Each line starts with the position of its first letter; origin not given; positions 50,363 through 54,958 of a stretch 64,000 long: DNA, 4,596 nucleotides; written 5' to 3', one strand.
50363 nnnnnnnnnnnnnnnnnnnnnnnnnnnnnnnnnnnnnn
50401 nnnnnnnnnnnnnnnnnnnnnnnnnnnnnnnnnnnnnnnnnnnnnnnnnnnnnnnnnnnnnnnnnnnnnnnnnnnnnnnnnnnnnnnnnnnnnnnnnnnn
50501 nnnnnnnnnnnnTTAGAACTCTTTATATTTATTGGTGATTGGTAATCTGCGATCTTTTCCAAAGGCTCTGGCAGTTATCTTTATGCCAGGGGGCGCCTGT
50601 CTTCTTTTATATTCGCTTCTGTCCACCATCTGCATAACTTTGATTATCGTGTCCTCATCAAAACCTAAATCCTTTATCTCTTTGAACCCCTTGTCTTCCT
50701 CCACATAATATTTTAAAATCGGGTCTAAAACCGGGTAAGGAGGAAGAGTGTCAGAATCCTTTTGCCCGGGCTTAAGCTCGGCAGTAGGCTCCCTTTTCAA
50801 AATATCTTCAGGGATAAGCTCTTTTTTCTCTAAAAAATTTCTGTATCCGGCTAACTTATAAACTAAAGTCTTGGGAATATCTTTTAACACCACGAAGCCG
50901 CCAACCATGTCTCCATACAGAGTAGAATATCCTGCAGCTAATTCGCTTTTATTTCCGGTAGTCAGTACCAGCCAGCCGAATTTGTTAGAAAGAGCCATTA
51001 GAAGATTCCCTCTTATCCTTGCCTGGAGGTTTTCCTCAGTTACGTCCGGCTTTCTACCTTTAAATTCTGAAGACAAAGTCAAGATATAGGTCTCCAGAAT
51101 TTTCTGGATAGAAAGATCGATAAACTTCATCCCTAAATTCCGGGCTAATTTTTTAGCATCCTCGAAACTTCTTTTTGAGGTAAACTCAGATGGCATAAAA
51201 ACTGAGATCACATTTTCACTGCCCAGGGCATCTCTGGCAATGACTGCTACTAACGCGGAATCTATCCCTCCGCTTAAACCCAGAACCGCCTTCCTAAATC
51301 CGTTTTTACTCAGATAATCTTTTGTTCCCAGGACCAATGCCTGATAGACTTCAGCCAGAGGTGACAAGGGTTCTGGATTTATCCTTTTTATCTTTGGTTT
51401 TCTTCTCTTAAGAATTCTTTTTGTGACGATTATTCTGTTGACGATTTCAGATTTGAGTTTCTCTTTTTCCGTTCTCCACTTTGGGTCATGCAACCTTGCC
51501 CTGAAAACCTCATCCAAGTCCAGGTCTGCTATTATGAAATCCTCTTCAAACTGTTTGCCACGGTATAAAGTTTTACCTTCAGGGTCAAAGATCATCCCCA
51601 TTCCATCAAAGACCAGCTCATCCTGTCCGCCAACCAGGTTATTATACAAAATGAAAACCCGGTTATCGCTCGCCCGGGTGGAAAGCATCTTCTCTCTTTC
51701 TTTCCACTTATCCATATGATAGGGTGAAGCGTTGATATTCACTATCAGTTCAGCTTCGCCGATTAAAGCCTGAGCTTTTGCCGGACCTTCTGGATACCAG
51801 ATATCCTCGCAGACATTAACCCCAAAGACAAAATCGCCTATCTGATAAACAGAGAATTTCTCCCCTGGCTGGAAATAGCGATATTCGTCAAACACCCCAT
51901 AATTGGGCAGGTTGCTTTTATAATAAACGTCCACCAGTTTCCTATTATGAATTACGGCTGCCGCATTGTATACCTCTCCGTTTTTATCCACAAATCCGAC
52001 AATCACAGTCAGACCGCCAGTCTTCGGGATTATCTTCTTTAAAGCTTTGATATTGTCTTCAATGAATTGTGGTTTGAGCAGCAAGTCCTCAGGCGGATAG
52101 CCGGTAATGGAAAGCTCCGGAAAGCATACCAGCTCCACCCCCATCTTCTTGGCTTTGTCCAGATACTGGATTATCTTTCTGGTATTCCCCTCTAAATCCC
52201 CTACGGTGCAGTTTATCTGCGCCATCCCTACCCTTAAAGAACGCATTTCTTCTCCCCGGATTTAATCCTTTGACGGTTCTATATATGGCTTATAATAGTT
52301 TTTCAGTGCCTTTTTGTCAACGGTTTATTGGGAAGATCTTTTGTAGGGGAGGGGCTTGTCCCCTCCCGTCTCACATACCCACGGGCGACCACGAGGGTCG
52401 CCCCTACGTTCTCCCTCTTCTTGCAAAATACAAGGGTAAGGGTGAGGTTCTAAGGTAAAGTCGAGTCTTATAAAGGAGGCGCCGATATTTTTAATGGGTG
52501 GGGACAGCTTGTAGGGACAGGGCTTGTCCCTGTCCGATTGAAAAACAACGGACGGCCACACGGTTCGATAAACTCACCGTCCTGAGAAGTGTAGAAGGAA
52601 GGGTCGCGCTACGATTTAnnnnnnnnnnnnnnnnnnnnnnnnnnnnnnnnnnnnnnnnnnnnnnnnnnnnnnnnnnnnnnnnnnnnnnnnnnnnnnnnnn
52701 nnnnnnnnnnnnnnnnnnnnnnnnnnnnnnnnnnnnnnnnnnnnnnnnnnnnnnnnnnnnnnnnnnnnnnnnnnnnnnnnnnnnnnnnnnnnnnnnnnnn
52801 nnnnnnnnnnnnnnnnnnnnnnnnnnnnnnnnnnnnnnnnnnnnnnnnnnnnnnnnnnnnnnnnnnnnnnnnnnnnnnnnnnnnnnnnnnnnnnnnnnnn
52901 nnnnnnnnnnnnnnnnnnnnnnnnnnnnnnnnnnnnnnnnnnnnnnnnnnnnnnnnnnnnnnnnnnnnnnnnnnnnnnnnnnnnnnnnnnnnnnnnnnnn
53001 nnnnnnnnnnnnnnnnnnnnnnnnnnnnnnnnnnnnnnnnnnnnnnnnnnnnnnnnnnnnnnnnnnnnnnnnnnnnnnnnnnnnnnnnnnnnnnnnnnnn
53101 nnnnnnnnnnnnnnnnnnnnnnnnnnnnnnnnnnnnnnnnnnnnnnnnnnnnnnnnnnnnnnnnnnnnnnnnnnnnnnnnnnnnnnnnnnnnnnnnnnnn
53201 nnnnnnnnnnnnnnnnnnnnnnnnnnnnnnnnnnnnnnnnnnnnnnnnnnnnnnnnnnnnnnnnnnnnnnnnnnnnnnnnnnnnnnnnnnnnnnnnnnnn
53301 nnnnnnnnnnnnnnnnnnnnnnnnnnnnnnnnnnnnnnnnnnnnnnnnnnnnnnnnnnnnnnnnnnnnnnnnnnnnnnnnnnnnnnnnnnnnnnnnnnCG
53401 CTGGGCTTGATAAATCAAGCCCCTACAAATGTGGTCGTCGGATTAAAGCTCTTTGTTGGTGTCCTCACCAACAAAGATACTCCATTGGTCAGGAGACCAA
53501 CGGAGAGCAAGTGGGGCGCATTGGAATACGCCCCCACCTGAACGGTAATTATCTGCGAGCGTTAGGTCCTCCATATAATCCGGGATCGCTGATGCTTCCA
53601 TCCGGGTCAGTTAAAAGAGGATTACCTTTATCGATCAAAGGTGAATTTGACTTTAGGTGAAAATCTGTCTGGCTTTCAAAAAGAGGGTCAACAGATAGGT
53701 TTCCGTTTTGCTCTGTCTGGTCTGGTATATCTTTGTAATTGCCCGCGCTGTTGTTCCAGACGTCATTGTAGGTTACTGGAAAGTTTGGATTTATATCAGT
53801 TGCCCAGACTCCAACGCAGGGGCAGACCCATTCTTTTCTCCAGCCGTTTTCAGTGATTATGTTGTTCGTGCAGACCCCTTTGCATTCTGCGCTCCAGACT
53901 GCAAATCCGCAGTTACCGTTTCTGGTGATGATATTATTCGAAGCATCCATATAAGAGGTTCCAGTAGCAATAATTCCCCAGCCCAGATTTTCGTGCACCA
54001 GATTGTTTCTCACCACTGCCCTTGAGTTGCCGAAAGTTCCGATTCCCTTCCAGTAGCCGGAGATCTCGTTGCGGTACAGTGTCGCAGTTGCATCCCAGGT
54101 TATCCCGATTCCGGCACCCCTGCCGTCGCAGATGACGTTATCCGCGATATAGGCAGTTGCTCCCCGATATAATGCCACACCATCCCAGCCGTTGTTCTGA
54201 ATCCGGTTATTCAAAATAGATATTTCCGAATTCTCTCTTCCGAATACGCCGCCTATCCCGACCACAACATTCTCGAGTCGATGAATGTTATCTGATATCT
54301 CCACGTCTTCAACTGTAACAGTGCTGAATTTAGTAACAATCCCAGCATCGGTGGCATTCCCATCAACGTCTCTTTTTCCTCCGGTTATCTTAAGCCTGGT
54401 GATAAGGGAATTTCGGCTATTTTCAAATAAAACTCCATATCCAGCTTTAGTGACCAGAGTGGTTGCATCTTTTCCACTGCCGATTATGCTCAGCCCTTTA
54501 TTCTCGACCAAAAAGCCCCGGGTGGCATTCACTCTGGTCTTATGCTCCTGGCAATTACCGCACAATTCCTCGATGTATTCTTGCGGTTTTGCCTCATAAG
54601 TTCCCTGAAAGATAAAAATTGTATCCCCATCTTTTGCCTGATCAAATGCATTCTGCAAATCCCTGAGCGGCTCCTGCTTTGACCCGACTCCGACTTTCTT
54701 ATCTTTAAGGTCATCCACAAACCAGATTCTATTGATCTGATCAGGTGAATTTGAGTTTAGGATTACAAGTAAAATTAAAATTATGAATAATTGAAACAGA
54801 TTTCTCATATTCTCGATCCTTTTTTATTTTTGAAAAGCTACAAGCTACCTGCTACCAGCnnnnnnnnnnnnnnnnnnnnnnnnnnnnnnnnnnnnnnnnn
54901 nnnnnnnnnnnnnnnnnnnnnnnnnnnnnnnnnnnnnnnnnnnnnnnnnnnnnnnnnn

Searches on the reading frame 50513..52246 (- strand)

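Call 6: search_protein_families(library=pfam, proteins=[window:50513-52246:-])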
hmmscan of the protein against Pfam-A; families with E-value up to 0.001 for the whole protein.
window:50513-52246:- (577 aa): 2 families
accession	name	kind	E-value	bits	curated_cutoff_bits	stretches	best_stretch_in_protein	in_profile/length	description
PF02540.23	NAD_synthase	-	3.6e-74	249.4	21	1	301-551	2-242/242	NAD synthase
PF00795.27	CN_hydrolase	-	1.3e-37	130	23.2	1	5-247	1-251/256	Carbon-nitrogen hydrolase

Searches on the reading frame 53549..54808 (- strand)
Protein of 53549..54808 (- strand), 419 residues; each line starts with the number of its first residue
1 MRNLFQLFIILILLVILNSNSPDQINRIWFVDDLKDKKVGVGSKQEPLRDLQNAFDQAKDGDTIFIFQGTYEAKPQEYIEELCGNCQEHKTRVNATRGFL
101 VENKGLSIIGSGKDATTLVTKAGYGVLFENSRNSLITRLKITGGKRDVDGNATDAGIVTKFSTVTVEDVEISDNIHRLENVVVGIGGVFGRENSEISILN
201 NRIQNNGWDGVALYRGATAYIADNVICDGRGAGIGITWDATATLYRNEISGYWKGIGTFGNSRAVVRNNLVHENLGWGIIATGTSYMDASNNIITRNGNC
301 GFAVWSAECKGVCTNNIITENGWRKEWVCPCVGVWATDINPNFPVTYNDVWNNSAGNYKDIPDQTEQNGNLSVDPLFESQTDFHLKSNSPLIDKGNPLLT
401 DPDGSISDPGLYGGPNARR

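Call 68: search_protein_families(library=pfam, proteins=[window:53549-54808:-])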
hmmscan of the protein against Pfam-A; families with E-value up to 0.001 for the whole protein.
window:53549-54808:- (419 aa): 3 families
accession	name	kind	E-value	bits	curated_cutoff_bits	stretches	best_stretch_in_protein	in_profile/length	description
PF13229.12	Beta_helix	-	2.3e-21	76.5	25.9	1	187-346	2-154/158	Right handed beta helix region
PF05048.19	NosD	-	1.4e-13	51.2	23.6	2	116-284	9-158/212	Periplasmic copper-binding protein (NosD)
PF07602.17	DUF1565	-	0.00087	19.1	20.3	0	41-77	8-44/257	Protein of unknown function (DUF1565)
